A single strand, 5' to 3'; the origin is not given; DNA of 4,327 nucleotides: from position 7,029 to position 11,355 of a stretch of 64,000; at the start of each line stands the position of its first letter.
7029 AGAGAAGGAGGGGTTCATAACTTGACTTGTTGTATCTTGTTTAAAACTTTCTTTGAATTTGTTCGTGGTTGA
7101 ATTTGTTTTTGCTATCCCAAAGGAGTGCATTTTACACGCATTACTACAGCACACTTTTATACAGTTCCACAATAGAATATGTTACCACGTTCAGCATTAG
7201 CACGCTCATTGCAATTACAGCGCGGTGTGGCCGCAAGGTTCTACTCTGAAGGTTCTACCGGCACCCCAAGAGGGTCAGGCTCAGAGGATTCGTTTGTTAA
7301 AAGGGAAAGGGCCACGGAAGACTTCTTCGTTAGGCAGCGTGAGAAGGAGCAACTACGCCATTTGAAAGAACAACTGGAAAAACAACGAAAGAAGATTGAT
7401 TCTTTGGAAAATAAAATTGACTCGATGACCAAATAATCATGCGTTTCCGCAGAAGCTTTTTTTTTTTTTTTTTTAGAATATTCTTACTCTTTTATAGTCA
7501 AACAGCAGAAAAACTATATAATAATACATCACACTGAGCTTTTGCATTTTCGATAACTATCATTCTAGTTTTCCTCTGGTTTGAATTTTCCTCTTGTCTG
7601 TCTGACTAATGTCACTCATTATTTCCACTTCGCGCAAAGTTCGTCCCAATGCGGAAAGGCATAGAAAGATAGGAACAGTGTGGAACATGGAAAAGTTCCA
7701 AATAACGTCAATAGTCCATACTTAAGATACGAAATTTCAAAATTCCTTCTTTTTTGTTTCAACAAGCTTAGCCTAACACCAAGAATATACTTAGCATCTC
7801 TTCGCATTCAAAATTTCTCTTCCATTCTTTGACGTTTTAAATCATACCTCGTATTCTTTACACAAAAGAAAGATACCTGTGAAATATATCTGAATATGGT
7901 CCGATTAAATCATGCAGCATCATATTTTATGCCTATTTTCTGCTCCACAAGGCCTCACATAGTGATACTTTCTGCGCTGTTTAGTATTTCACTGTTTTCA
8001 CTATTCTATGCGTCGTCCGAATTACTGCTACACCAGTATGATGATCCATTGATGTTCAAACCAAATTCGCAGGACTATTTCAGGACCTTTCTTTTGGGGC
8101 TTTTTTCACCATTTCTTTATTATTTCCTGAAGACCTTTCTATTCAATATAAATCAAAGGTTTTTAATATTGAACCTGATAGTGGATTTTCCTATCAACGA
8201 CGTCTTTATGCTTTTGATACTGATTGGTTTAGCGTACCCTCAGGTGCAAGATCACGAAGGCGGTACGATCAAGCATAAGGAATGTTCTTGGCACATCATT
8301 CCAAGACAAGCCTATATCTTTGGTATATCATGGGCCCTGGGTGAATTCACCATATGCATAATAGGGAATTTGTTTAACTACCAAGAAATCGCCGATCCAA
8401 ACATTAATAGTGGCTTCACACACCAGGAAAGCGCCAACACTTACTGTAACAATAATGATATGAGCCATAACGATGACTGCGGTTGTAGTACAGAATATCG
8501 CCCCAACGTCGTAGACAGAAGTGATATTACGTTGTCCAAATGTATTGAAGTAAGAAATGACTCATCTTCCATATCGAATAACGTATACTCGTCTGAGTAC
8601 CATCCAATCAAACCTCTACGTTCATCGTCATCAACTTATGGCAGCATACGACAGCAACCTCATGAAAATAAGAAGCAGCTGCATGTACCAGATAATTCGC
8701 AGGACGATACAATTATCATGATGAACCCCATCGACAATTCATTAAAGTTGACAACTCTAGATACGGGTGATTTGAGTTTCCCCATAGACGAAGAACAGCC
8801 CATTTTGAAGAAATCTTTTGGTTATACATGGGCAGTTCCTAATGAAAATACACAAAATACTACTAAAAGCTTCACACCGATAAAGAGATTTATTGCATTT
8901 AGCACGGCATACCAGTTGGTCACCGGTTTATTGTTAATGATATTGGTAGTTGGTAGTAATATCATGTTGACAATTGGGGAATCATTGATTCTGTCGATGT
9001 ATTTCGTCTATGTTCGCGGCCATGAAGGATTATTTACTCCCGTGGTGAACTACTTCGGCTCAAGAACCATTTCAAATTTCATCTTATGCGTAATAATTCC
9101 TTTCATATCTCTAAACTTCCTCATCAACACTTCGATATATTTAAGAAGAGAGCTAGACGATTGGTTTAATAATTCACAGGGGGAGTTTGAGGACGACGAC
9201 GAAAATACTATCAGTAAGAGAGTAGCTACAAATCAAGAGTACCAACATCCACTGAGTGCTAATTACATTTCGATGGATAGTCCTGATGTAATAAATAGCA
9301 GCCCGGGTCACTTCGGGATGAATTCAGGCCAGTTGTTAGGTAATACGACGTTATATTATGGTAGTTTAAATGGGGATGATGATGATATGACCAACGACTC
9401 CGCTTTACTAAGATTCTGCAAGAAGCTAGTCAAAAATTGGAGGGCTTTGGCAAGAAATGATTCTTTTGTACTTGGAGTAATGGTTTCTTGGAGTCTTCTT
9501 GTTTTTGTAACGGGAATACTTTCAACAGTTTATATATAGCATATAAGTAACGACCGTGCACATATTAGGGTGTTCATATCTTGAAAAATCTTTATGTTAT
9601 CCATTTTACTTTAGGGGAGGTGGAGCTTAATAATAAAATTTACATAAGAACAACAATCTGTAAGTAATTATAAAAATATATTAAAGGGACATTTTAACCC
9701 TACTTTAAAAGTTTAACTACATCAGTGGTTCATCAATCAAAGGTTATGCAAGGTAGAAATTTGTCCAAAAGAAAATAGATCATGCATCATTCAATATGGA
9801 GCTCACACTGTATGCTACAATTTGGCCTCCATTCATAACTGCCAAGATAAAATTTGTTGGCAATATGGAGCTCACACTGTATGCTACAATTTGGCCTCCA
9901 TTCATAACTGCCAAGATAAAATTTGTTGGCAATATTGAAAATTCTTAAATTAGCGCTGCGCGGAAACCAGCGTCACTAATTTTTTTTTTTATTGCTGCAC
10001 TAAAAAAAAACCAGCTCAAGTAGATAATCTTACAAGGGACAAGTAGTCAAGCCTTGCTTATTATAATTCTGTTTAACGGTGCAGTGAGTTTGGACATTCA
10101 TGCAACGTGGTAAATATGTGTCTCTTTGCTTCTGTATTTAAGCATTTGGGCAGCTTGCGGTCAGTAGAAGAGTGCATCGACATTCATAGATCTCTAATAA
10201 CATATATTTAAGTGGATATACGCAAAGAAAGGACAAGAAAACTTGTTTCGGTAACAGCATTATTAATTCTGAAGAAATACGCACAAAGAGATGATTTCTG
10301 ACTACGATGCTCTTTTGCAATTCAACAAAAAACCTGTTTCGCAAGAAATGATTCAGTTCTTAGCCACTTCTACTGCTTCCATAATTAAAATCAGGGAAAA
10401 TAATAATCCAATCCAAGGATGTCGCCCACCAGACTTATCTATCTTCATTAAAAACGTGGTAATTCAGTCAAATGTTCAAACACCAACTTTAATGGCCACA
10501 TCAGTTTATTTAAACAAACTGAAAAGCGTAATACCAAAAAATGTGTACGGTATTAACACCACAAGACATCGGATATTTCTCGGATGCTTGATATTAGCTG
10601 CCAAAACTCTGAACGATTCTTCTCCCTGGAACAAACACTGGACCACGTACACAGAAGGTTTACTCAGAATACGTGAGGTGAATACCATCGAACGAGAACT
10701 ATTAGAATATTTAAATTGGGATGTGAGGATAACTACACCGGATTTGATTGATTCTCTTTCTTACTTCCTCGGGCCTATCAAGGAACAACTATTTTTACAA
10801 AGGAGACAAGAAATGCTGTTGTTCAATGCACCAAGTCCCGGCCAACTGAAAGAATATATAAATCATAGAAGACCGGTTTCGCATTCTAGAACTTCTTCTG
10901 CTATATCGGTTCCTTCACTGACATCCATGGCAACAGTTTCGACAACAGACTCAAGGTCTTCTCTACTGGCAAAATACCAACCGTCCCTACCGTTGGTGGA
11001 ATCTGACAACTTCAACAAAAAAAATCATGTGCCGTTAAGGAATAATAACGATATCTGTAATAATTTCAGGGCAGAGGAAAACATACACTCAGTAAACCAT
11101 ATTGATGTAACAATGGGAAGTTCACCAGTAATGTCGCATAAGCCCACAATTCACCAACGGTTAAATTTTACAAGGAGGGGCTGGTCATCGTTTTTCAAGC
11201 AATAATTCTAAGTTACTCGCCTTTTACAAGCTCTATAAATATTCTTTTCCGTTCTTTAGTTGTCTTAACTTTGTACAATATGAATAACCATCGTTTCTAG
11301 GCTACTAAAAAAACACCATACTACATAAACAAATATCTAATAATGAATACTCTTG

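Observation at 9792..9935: Perfect 69-bp tandem duplication in the YDL180W-PCL9 intergenic region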

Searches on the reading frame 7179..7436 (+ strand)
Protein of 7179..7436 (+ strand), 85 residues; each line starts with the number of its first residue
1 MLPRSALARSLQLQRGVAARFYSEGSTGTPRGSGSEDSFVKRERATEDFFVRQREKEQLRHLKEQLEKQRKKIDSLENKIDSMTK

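Call 22: find_encoding_contigs(protein=window:7179-7436:+, flank=3500, max_places=10)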
Protein window:7179-7436:+ (85 aa): 23 contigs read that carry it; 10 places shown.
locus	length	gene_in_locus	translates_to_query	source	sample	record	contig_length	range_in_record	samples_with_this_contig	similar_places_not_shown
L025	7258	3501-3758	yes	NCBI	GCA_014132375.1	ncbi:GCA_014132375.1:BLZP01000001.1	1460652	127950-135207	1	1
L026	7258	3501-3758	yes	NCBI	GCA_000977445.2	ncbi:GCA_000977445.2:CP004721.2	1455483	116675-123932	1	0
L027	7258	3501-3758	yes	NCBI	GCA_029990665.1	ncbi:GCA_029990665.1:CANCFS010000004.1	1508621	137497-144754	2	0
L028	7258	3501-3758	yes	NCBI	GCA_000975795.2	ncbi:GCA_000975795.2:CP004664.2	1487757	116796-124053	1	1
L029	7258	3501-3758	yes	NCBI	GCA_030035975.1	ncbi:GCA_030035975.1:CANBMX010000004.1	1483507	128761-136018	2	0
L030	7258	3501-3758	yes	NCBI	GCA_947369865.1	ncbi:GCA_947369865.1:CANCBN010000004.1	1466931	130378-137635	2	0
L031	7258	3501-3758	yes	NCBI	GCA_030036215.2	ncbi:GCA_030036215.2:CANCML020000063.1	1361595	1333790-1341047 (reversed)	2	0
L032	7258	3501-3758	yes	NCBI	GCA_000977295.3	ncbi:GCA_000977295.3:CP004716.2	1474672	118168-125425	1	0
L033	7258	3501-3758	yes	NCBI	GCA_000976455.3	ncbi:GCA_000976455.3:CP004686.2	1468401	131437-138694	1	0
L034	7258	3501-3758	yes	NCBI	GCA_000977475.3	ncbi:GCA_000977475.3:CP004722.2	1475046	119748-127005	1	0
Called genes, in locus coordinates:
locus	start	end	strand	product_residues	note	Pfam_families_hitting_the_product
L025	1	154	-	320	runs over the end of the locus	PF10173:Mit_KHE1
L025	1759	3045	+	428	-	PF00682:HMGL-like, PF22617:HCS_D2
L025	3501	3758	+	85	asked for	PF04568:IATP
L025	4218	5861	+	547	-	-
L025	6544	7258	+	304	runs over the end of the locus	PF00134:Cyclin_N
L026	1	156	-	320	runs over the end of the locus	PF10173:Mit_KHE1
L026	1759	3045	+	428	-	PF00682:HMGL-like, PF22617:HCS_D2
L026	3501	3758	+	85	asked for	PF04568:IATP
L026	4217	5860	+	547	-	-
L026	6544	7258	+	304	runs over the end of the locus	PF00134:Cyclin_N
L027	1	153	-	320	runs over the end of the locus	PF10173:Mit_KHE1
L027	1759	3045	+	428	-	PF00682:HMGL-like, PF22617:HCS_D2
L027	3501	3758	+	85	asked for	PF04568:IATP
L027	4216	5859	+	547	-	-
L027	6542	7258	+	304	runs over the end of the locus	PF00134:Cyclin_N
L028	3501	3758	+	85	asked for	PF04568:IATP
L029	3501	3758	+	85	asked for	PF04568:IATP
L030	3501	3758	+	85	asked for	PF04568:IATP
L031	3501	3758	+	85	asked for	PF04568:IATP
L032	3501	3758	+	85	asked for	PF04568:IATP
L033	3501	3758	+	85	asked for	PF04568:IATP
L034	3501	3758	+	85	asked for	PF04568:IATP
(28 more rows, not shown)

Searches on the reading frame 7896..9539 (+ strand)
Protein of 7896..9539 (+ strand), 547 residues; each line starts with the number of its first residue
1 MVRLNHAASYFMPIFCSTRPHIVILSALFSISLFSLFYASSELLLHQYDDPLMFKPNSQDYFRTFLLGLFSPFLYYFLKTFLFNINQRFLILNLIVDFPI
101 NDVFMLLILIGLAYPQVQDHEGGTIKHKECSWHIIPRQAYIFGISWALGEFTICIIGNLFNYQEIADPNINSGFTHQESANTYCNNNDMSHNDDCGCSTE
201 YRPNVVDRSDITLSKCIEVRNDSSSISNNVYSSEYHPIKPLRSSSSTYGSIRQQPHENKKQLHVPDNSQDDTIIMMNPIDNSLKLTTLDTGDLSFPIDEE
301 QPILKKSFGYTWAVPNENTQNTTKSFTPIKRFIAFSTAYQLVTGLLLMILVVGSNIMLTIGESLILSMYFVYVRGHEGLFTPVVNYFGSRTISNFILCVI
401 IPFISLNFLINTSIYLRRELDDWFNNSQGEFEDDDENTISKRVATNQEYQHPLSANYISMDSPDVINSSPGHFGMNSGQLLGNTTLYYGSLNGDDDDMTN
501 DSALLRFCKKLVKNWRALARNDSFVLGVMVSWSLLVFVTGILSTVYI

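Call 8: find_encoding_contigs(protein=window:7896-9539:+, flank=3000, max_places=10)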
Protein window:7896-9539:+ (547 aa): 22 contigs read that carry it; 6 places shown.
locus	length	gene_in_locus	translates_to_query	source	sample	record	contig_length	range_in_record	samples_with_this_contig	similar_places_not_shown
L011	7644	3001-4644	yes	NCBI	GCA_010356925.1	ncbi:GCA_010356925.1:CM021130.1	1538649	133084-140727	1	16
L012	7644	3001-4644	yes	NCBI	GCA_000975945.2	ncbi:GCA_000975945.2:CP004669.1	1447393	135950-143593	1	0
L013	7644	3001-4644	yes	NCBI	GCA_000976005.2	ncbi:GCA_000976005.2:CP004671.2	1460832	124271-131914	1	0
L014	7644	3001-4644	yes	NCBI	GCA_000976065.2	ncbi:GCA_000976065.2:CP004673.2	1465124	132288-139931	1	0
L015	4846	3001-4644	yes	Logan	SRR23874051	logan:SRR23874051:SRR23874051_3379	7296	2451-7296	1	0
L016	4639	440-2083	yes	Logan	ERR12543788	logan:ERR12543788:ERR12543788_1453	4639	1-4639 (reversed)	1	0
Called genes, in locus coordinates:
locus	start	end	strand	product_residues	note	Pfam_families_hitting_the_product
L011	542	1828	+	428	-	PF00682:HMGL-like, PF22617:HCS_D2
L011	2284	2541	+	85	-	PF04568:IATP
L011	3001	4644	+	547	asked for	-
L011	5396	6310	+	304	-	PF00134:Cyclin_N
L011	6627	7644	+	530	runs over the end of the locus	PF01565:FAD_binding_4, PF02913:FAD-oxidase_C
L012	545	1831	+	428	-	PF00682:HMGL-like, PF22617:HCS_D2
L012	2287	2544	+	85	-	PF04568:IATP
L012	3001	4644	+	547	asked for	-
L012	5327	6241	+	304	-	PF00134:Cyclin_N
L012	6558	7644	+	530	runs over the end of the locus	PF01565:FAD_binding_4, PF02913:FAD-oxidase_C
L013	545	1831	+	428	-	PF00682:HMGL-like, PF22617:HCS_D2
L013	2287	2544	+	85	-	PF04568:IATP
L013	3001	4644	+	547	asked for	-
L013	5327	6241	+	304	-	PF00134:Cyclin_N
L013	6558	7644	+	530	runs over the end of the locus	PF01565:FAD_binding_4, PF02913:FAD-oxidase_C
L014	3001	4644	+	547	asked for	-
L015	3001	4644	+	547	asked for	-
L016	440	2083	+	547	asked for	-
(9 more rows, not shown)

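Call 11: find_homologous_proteins(query=window:7896-9539:+, max_evalue=1e-20)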
Query window:7896-9539:+ (547 aa): 48 proteins with E <= 1e-20 among 7345 candidates.
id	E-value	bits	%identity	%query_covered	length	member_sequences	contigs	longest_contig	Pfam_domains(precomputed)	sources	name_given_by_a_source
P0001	0.0e+0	1248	99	100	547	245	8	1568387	-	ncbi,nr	ncbi:ADI_G0008070.mRNA.1.CDS.1 [Saccharomyces cerevisiae]|nr:hypothetical protein H773_YJM975D00065 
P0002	1.3e-294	996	80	100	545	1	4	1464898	-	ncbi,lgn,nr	ncbi:hypothetical protein SKDZ_04G0640 [Saccharomyces kudriavzevii ZP591]|nr:hypothetical protein SK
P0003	4.6e-293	991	80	100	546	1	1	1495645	-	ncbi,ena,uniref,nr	ncbi:hypothetical protein SMKI_04G0620 [Saccharomyces mikatae IFO 1815]|uniref:YDL180W n=1 Tax=Sacch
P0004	8.0e-285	963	77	100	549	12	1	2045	-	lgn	-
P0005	3.4e-280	948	76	100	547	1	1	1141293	-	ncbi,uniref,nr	ncbi:YDL180W [Saccharomyces arboricola H-6]|uniref:YDL180W n=1 Tax=Saccharomyces arboricola (strain 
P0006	5.1e-121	423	43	98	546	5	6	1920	-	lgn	-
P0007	3.6e-108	380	39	100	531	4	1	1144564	-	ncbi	ncbi:hypothetical protein MOSE0_M07008 [Monosporozyma servazzii]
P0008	6.2e-107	376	39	100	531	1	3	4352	-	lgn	-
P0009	1.1e-106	376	38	100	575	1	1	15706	-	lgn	-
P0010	8.4e-106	373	39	100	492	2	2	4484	-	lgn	-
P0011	2.2e-105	371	39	100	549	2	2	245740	-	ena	-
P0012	1.3e-103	365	38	100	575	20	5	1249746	-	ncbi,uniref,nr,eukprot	ncbi:uncharacterized protein GVI51_J06193 [Nakaseomyces glabratus]|uniref:Uncharacterized protein n=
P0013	2.5e-103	364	40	100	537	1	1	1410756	-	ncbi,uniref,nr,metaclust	ncbi:Ait1p KNAG_0B02910 [Huiozyma naganishii CBS 8797]|uniref:Uncharacterized protein n=1 Tax=Huiozy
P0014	2.7e-103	364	40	100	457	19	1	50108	-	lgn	-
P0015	3.2e-103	364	39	98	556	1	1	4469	-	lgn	-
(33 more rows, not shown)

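Call 13: find_encoding_contigs(protein=P0002, flank=3000, max_places=2)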
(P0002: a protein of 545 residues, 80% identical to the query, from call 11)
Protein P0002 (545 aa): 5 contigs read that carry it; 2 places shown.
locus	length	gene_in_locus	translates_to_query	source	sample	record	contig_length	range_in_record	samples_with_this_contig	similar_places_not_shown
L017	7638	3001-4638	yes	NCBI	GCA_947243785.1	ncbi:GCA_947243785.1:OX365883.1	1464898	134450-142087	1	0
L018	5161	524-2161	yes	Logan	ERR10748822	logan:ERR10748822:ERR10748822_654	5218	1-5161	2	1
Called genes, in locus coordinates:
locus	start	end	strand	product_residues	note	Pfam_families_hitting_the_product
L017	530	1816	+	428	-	PF00682:HMGL-like, PF22617:HCS_D2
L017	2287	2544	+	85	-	PF04568:IATP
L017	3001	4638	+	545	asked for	-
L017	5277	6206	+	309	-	PF00134:Cyclin_N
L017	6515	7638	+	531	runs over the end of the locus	PF01565:FAD_binding_4, PF02913:FAD-oxidase_C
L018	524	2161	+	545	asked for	-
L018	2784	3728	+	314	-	PF00134:Cyclin_N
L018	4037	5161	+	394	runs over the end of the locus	?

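Call 14: find_encoding_contigs(protein=P0003, flank=3000, max_places=2)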
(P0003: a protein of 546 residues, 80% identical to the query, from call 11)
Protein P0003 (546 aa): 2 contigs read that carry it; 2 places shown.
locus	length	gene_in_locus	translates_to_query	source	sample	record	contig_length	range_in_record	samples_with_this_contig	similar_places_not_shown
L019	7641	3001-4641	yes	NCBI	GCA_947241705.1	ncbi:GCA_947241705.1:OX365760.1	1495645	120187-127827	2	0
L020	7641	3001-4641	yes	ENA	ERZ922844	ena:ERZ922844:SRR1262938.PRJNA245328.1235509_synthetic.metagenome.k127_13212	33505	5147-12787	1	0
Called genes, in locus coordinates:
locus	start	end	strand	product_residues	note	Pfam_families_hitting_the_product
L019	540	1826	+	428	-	PF00682:HMGL-like, PF22617:HCS_D2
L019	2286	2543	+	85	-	PF04568:IATP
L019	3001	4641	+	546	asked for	-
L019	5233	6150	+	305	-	PF00134:Cyclin_N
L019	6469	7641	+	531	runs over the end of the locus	PF01565:FAD_binding_4, PF02913:FAD-oxidase_C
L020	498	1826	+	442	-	PF00682:HMGL-like, PF22617:HCS_D2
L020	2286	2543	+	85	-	PF04568:IATP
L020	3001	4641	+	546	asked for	-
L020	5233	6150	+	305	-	PF00134:Cyclin_N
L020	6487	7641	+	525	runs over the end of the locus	PF01565:FAD_binding_4, PF02913:FAD-oxidase_C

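Call 15: find_encoding_contigs(protein=P0005, flank=3000, max_places=2)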
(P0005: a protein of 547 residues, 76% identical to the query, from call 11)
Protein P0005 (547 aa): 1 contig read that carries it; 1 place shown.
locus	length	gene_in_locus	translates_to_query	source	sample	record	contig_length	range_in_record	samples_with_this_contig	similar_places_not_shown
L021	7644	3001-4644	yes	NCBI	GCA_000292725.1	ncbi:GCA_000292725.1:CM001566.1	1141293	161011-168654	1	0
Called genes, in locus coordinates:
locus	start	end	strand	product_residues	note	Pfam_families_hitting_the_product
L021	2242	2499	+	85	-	PF04568:IATP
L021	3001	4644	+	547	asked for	-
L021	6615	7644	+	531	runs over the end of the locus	PF01565:FAD_binding_4, PF02913:FAD-oxidase_C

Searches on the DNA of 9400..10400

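Call 27: search_rna_families(source=window, start=9400, end=10400, threshold=evalue, max_evalue=1)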
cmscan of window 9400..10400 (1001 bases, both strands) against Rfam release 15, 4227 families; matches with E-value up to 1: 0.
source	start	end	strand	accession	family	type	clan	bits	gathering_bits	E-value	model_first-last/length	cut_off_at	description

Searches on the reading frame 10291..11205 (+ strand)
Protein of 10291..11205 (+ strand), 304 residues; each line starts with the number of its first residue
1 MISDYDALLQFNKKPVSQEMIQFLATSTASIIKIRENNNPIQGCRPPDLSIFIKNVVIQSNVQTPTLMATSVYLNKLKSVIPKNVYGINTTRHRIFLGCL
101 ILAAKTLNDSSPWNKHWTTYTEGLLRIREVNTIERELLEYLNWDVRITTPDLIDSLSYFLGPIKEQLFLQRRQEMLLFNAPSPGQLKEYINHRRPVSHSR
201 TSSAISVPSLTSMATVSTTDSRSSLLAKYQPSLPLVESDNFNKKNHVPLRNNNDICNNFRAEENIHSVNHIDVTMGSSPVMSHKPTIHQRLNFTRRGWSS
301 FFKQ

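Call 7: find_encoding_contigs(protein=window:10291-11205:+, flank=3000, max_places=10)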
Protein window:10291-11205:+ (304 aa): 24 contigs read that carry it; 10 places shown.
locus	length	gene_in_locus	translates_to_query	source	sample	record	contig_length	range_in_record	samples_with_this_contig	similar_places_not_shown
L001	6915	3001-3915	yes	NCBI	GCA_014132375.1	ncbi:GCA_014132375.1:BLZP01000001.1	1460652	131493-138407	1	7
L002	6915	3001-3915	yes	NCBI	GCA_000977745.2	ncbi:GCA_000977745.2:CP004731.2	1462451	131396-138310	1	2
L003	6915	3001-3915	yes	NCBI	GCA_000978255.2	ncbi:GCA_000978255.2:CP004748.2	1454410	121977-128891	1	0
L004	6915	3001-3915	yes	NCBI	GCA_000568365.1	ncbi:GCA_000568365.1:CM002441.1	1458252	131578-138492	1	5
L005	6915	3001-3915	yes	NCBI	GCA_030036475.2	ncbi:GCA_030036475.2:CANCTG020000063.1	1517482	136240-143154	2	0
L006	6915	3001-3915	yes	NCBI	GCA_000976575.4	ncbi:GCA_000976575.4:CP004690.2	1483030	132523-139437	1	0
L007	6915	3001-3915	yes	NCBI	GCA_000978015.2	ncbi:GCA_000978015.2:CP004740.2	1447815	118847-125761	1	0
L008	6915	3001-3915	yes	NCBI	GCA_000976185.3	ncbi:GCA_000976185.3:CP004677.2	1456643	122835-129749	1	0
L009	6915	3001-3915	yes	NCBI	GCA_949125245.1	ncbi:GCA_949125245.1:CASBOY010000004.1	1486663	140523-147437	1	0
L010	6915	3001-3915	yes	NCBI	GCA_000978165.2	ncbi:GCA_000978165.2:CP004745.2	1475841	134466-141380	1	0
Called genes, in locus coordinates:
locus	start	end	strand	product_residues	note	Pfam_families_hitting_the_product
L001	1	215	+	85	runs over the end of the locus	PF04568:IATP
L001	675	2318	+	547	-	-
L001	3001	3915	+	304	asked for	PF00134:Cyclin_N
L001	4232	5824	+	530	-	PF01565:FAD_binding_4, PF02913:FAD-oxidase_C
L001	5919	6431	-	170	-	PF01205:Impact_N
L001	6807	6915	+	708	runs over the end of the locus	-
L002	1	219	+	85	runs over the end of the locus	PF04568:IATP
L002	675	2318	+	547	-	-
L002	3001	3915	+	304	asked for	PF00134:Cyclin_N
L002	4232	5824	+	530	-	PF01565:FAD_binding_4, PF02913:FAD-oxidase_C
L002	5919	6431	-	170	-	PF01205:Impact_N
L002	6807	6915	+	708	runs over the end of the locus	-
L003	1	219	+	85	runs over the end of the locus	PF04568:IATP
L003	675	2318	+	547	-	-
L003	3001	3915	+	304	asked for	PF00134:Cyclin_N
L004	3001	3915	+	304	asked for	PF00134:Cyclin_N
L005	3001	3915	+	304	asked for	PF00134:Cyclin_N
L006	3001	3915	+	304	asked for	PF00134:Cyclin_N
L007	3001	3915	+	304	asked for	PF00134:Cyclin_N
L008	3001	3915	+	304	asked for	PF00134:Cyclin_N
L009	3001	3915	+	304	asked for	PF00134:Cyclin_N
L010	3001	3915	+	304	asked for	PF00134:Cyclin_N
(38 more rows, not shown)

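Call 16: find_homologous_proteins(query=window:10291-11205:+, max_evalue=1e-60)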
Query window:10291-11205:+ (304 aa): 62 proteins with E <= 1e-60 among 906 candidates.
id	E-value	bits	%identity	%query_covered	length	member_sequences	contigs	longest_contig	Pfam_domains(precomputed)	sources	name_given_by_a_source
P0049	2.0e-198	676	99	100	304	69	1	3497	PF00134.29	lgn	-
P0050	3.0e-177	606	88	100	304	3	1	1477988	PF00134.29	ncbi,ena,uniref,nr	ncbi:Pcl9p [Saccharomyces paradoxus]|uniref:Pcl9p n=1 Tax=Saccharomyces paradoxus TaxID=27291 RepID=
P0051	3.2e-154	531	77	100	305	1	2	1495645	PF00134.29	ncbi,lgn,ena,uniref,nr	ncbi:hypothetical protein SMKI_04G0630 [Saccharomyces mikatae IFO 1815]|uniref:Cyclin N-terminal dom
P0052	7.1e-146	503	73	100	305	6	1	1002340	PF00134.29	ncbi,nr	ncbi:hypothetical protein SEUBUCD646_0D00730 [Saccharomyces eubayanus]|nr:hypothetical protein SEUBU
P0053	7.4e-146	503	73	100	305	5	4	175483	PF00134.29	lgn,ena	-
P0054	1.4e-142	492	73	99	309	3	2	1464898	PF00134.29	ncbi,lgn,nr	ncbi:hypothetical protein SKDZ_04G0650 [Saccharomyces kudriavzevii ZP591]|nr:hypothetical protein SK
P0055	6.3e-89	316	66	74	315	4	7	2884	PF00134.29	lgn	-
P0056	3.8e-88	314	67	74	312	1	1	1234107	PF08613.17,PF00134.29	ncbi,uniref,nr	ncbi:hypothetical protein HG536_0C05380 [Torulaspora globosa]|uniref:Cyclin-like domain-containing p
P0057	1.8e-87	312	64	74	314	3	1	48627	PF08613.17,PF00134.29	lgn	-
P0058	4.1e-87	310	68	72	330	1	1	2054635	PF00134.29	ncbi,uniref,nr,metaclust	ncbi:cyclin family protein NDAI_0A02270 [Naumovozyma dairenensis CBS 421]|uniref:Cyclin-like domain-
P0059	5.3e-87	310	67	74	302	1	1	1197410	PF08613.17,PF00134.29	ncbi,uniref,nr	ncbi:hypothetical protein HG537_0C05380 [Torulaspora globosa]|uniref:Cyclin-like domain-containing p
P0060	1.0e-86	309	66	74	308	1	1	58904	PF00134.29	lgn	-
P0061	4.3e-86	307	66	74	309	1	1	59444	PF08613.17,PF00134.29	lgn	-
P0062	7.1e-86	306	53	99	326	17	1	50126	PF08613.17,PF00134.29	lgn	-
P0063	1.7e-85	305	65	73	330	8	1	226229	PF08613.17,PF00134.29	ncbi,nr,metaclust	ncbi:related to PHO85 cyclin-2 [Zygosaccharomyces bailii ISA1307]|nr:related to PHO85 cyclin-2 [Zygo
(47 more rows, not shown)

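Call 17: find_encoding_contigs(protein=P0050, flank=3000, max_places=3)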
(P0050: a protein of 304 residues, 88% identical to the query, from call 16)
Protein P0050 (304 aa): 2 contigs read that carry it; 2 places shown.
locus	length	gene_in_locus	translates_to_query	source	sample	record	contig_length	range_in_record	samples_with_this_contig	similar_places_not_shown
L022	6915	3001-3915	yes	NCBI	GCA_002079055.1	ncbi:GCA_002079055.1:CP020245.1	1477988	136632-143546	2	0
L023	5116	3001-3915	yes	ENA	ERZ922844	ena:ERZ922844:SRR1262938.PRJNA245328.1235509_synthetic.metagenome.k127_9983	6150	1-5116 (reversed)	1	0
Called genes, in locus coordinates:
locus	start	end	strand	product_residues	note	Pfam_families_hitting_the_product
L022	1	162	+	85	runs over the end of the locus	PF04568:IATP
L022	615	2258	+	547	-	-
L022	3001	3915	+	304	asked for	PF00134:Cyclin_N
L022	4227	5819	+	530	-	PF01565:FAD_binding_4, PF02913:FAD-oxidase_C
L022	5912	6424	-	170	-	PF01205:Impact_N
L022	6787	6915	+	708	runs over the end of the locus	-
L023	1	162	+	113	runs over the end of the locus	PF04568:IATP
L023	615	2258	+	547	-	-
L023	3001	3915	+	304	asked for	PF00134:Cyclin_N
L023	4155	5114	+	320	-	?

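Call 18: find_encoding_contigs(protein=P0052, flank=3000, max_places=2)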
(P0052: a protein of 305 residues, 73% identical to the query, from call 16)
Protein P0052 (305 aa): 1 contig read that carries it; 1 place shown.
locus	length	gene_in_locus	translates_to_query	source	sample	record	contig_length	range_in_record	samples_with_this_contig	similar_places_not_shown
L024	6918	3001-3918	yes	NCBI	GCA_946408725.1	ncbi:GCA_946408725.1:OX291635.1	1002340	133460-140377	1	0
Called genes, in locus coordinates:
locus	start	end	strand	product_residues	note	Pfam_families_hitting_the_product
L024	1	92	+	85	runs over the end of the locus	PF04568:IATP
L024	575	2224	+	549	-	-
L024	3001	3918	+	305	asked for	PF00134:Cyclin_N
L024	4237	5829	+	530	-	PF01565:FAD_binding_4, PF02913:FAD-oxidase_C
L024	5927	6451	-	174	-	PF01205:Impact_N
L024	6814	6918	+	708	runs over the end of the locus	-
